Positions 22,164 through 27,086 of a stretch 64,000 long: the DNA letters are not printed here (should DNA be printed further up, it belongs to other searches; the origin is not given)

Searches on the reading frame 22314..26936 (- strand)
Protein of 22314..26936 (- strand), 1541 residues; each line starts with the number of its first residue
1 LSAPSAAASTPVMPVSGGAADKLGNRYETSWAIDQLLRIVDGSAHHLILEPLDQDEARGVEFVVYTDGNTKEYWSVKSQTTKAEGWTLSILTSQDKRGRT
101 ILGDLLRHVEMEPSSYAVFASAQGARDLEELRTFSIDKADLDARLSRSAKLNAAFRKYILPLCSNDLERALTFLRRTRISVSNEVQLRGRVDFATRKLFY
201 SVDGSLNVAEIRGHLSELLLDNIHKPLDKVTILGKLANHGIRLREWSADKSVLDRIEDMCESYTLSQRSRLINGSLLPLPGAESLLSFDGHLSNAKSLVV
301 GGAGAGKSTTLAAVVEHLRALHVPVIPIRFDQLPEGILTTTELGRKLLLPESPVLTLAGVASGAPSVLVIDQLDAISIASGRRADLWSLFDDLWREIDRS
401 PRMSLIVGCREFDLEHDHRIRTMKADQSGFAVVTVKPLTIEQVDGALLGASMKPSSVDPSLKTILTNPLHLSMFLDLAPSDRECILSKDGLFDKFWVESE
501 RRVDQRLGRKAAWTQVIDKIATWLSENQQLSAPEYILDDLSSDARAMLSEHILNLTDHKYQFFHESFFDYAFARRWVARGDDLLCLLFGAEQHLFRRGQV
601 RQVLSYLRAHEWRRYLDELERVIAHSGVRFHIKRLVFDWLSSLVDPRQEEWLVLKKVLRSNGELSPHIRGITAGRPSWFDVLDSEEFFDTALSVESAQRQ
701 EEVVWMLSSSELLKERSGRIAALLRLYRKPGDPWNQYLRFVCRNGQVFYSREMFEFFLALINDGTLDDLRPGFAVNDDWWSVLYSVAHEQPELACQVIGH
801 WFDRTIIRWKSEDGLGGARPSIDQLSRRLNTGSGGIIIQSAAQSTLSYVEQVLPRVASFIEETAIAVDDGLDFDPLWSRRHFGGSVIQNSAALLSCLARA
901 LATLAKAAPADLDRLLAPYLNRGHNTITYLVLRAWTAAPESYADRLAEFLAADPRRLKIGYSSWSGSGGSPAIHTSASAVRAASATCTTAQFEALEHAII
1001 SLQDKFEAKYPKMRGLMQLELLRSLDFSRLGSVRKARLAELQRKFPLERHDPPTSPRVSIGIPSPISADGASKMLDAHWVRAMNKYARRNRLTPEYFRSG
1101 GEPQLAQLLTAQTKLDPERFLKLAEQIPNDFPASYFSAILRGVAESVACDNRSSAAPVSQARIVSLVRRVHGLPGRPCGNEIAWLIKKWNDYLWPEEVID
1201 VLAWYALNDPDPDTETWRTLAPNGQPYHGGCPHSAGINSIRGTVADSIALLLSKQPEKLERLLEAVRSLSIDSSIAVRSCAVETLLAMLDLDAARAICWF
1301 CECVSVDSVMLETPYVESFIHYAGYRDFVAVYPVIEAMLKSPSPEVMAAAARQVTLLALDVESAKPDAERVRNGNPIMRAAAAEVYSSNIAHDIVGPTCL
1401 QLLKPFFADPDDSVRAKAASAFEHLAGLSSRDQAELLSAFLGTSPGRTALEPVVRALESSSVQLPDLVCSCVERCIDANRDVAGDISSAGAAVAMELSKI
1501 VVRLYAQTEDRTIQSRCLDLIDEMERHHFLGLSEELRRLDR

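Call 88: search_protein_families(library=pfam, proteins=[window:22314-26936:-], max_evalue=0.001)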
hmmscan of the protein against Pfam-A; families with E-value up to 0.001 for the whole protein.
window:22314-26936:- (1541 aa): 2 families
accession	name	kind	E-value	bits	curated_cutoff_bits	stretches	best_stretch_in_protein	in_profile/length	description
PF13646.12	HEAT_2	-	0.00022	21.9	27.7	0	1372-1457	10-87/88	HEAT repeats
PF13191.12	AAA_16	-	0.00032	21.7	32.6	0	298-348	28-83/167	AAA ATPase domain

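Call 89: search_protein_families(library=padloc, proteins=[window:22314-26936:-], max_evalue=0.001)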
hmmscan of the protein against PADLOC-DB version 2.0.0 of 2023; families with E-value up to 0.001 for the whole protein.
window:22314-26936:- (1541 aa): 2 families
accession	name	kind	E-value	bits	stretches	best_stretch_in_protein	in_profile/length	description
PDLC04702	PDC-M54A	-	1.4e-09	34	1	298-574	321-607/1621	-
PDLC04700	PDC-M54A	-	5e-08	28.4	1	291-584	314-629/1657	-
